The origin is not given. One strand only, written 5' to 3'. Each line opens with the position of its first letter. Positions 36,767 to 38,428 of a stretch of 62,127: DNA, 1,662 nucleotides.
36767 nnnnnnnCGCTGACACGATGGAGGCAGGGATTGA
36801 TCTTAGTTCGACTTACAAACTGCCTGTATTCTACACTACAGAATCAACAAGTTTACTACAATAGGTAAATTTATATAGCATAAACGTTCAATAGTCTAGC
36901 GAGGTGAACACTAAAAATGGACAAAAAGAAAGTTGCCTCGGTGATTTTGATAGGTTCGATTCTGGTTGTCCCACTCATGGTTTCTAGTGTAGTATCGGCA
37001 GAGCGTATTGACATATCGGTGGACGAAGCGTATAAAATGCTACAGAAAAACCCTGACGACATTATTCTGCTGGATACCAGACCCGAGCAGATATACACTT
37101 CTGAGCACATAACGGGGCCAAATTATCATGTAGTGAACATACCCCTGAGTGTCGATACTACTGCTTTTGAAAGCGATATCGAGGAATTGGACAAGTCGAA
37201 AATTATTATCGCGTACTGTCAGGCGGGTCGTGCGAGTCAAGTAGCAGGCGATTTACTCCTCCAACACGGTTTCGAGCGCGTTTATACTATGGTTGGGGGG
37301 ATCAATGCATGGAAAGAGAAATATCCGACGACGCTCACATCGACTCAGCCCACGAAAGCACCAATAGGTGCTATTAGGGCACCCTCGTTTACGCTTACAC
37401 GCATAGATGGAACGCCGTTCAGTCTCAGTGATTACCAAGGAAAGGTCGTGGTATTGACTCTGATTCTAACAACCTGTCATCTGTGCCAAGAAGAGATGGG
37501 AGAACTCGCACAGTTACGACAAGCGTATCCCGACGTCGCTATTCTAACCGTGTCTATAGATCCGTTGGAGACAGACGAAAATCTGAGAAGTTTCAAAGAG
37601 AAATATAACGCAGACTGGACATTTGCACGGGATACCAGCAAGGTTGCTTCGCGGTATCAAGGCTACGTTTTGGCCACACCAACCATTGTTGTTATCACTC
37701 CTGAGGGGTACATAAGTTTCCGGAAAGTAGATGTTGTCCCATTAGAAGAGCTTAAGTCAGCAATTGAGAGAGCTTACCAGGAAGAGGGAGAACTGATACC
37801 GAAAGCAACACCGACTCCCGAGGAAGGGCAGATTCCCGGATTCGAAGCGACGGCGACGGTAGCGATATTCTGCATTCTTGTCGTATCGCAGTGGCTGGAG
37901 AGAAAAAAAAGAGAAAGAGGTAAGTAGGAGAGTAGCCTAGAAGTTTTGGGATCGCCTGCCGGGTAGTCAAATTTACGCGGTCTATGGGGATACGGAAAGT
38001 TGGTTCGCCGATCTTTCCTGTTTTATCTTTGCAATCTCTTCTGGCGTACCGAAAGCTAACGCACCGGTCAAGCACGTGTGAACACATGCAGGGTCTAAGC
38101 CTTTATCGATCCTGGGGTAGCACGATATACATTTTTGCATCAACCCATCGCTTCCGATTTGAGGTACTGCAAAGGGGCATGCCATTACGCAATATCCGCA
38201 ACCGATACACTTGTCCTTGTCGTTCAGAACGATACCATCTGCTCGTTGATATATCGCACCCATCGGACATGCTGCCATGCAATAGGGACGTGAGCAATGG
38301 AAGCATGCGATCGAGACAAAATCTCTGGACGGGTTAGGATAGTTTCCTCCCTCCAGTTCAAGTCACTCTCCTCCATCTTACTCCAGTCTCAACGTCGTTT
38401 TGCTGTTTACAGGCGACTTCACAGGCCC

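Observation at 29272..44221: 15-kb island: two Tat-exported Mo/W enzymes bracketing surface thiol/sulfur-transfer fusion proteins, with one chaperone, one polyferredoxin and an Lrp regulator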

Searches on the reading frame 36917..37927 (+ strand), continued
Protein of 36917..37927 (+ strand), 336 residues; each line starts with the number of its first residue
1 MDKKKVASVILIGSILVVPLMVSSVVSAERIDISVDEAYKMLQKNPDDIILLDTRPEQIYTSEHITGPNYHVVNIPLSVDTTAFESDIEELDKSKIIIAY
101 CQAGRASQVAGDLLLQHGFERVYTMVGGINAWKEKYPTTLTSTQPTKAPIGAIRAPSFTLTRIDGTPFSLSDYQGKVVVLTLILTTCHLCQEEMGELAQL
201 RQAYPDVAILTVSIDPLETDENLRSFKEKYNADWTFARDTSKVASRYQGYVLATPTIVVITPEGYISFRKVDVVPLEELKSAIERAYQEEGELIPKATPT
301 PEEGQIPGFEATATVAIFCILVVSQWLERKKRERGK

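Call 65: search_solved_structures(query=window:36917-37927:+, max_evalue=0.001)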
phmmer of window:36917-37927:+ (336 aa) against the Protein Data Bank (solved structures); distinct sequences matched with E-value up to 0.001: 32.
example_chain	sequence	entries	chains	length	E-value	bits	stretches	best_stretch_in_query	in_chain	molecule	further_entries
6mxv_A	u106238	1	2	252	1.3e-12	50.8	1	32-140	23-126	Rhodanese-like family protein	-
4nmu_A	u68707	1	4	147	3.7e-09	39.5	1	147-270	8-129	Thiol-disulfide oxidoreductase ResA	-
1qxn_A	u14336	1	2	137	4e-09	39.4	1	26-136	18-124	sulfide dehydrogenase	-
2yp6_A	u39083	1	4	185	4.6e-08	35.9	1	149-267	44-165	THIOREDOXIN FAMILY PROTEIN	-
4hqz_A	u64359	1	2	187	4.8e-08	35.9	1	150-267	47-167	Thioredoxin family protein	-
2l5o_A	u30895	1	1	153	3.1e-07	33.2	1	154-283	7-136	Putative thioredoxin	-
1jfu_A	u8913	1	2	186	3.6e-07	33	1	152-264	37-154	THIOL:DISULFIDE INTERCHANGE PROTEIN TLPA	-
1gmx_A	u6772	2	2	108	3.6e-07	33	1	33-139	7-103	THIOSULFATE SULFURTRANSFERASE GLPE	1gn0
3or5_A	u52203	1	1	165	4.3e-07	32.7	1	153-267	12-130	Thiol:disulfide interchange protein, thioredoxin family protein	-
3hdc_A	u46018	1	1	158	1.3e-06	31.1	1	151-260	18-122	Thioredoxin family protein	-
4hde_A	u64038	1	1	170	2e-06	30.5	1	157-234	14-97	SCO1/SenC family lipoprotein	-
1lu4_A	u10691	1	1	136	2.4e-06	30.3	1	157-248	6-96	SOLUBLE SECRETED ANTIGEN MPT53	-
1st9_A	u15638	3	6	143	2.4e-06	30.3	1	155-266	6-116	Thiol-disulfide oxidoreductase resA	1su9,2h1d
2f9s_A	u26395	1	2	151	2.9e-06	30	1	155-266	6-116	Thiol-disulfide oxidoreductase resA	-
3c73_A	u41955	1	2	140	3e-06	29.9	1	155-266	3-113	Thiol-disulfide oxidoreductase resA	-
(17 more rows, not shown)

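Call 68: search_protein_families(library=pfam, proteins=[L099:9836-10450:+, L099:10454-10951:+, L099:11167-12357:+, L099:12493-12972:+, L099:8134-9216:-, L099:7547-8137:-, L099:6891-7532:-, L099:6168-6881:-, L099:4046-6100:-, L097:1438-2037:+], max_evalue=0.00001)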
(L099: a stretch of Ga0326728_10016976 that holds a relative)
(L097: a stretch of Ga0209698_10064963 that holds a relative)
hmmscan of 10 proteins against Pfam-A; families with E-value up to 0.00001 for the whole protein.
L099:9836-10450:+ (204 aa): 1 family
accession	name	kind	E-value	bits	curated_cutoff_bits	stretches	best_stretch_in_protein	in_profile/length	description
PF00581.25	Rhodanese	-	3.2e-06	28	22.2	1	84-182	1-92/102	Rhodanese-like domain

L099:10454-10951:+ (165 aa): 6 families
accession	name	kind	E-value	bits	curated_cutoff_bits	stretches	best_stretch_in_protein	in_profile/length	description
PF00578.27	AhpC-TSA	-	2.6e-31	108.6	26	1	33-145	4-122/124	AhpC/TSA family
PF08534.16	Redoxin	-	9.8e-25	87.5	26.6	1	32-153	4-137/148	Redoxin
PF13905.12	Thioredoxin_8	-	1.5e-13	51.4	27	1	54-144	1-94/94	Thioredoxin-like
PF00085.26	Thioredoxin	-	2.4e-08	34.4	23.5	1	54-105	18-68/103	Thioredoxin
PF00255.25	GSHPx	-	1.5e-07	31.4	27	1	37-94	4-60/108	Glutathione peroxidase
PF13098.12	Thioredoxin_2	-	8.8e-07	29.7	27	1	54-159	5-102/104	Thioredoxin-like domain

L099:11167-12357:+ (396 aa): 2 families
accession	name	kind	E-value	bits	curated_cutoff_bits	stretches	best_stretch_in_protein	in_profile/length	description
PF16653.10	Sacchrp_dh_C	-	1.8e-38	133.6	31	1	132-389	1-265/265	Saccharopine dehydrogenase C-terminal domain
PF03435.24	Sacchrp_dh_NADP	-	6.2e-17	62.6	25.1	1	4-123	2-124/129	Saccharopine dehydrogenase NADP binding domain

L099:12493-12972:+ (159 aa): 0 families

L099:8134-9216:- (360 aa): 2 families
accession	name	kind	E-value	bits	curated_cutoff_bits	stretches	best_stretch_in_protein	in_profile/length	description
PF11104.14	PilM_2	-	3.6e-76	256.7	27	1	20-357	1-340/340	Type IV pilus assembly protein PilM;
PF14450.12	FtsA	-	3.6e-10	40.7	31.8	1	196-324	1-113/127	Cell division protein FtsA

L099:7547-8137:- (196 aa): 1 family
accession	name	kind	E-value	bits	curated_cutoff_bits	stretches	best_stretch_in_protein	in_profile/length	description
PF05137.18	PilN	-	3e-15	56.5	22.8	1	119-192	7-77/78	Fimbrial assembly protein (PilN)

L099:6891-7532:- (213 aa): 1 family
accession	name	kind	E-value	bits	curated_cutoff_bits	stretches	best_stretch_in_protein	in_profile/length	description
PF04350.18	PilO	-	5.7e-20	72.4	22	1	37-164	7-127/145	Pilus assembly protein, PilO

L099:6168-6881:- (237 aa): 1 family
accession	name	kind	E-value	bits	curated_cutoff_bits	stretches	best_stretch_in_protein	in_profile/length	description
PF04351.19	PilP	-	5.8e-06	26.7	25.6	0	128-227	28-141/146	Pilus assembly protein, PilP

L099:4046-6100:- (684 aa): 5 families
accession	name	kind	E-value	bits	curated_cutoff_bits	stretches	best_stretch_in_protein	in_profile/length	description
PF00263.26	Secretin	-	7.2e-46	156.3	27.5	1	526-683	3-169/169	Bacterial type II and III secretion system protein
PF11741.13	AMIN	-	2.2e-12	47.4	20.5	1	38-118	2-84/101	AMIN domain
PF03958.22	Secretin_N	-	8.7e-12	45.5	28.2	1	369-422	6-66/69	Bacterial type II/III secretion system short domain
PF07660.19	STN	-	3.6e-07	30.3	28.4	0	292-336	2-49/52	Secretin and TonB N terminus short domain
PF21305.2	type_II_gspD_N0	-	4.6e-06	26.8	27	0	271-315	1-46/71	GspD-like, N0 domain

L097:1438-2037:+ (199 aa): 1 family
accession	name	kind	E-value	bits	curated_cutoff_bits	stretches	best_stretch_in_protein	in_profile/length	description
PF00581.25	Rhodanese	-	2.8e-07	31.4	22.2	1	84-177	3-92/102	Rhodanese-like domain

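Call 80: predict_structure(alignment_id=A1)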
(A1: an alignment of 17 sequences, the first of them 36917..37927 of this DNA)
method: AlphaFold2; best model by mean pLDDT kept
length: 336 residues; sequences in the alignment: 17
mean_pLDDT: 69.8   pTM: 0.43
mean pLDDT of the five models: 69.8, 63.0, 62.3, 53.8, 51.8
residues with pLDDT >= 90: 50; 70-90: 143; 50-70: 80; < 50: 63
segments of 3 or more residues with pLDDT < 50: 1-3, 20-26, 144-156, 246-253, 266-269, 292-317
pLDDT, mean of each block of 10 residues (from residue 1): 52 54 54 92 91 72 72 78 85 92 77 92 89 80 43 45 75 75 76 87 88 79 88 82 50 56 53 73 76 39 32 44 70 56
secondary structure, 60 per line:
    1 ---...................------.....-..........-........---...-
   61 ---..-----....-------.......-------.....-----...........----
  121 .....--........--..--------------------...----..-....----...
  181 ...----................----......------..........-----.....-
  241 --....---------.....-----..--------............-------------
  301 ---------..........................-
elements in order: H4-22 E29-33 H35-44 E49-53 E71-74 H82-88 E96-100 H106-116 E121-125 H128-135 E160-162 H170-173 E178-183 H188-203 E208-213 H220-229 E235-239 H243-246 E256-260 H276-287 H310-335

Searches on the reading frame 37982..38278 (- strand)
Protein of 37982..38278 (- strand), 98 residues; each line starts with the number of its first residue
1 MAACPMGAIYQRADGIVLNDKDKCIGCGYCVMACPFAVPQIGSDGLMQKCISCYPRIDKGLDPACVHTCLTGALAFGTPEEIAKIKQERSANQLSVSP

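Call 3: search_protein_families(library=pfam, proteins=[window:37982-38278:-], max_evalue=0.01)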
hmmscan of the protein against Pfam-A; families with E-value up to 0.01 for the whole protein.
window:37982-38278:- (98 aa): 14 families
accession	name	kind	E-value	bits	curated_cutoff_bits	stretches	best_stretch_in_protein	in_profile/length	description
PF13247.11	Fer4_11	-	2.8e-19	69.6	26.2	1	1-78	19-99/100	4Fe-4S dicluster domain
PF13237.11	Fer4_10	-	2.9e-10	40.4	25.5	2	1-35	16-53/53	4Fe-4S dicluster domain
PF00037.32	Fer4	-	1.5e-08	34.5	21.1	1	20-38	4-22/24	4Fe-4S binding domain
PF13187.11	Fer4_9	-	2e-08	34.6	27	2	2-35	10-48/52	4Fe-4S dicluster domain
PF12838.12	Fer4_7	-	3.6e-08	34.2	27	1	2-37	10-51/52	4Fe-4S dicluster domain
PF12797.12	Fer4_2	-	4.5e-08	33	24.5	1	16-36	2-22/22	4Fe-4S binding domain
PF12837.12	Fer4_6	-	6.3e-08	32.6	25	1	17-38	2-23/24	4Fe-4S binding domain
PF14697.11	Fer4_21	-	4e-05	24.1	35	1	2-36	16-53/59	4Fe-4S dicluster domain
PF25160.1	LdpA_Fe-S-bd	-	0.00022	21.4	27.6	1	3-37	12-41/49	LdpA Fe-S cluster-binding domain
PF12800.12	Fer4_4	-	0.00039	21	24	1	22-36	2-16/17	4Fe-4S binding domain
PF13746.11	Fer4_18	-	0.00047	20.8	27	1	19-58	56-93/114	4Fe-4S dicluster domain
PF12798.12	Fer4_3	-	0.001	20.2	27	0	24-36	1-13/15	4Fe-4S binding domain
PF13183.11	Fer4_8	-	0.0016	19.4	27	1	22-37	3-18/68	4Fe-4S dicluster domain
PF13459.11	Fer4_15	-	0.0032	18.6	22.4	1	20-36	4-20/66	4Fe-4S single cluster domain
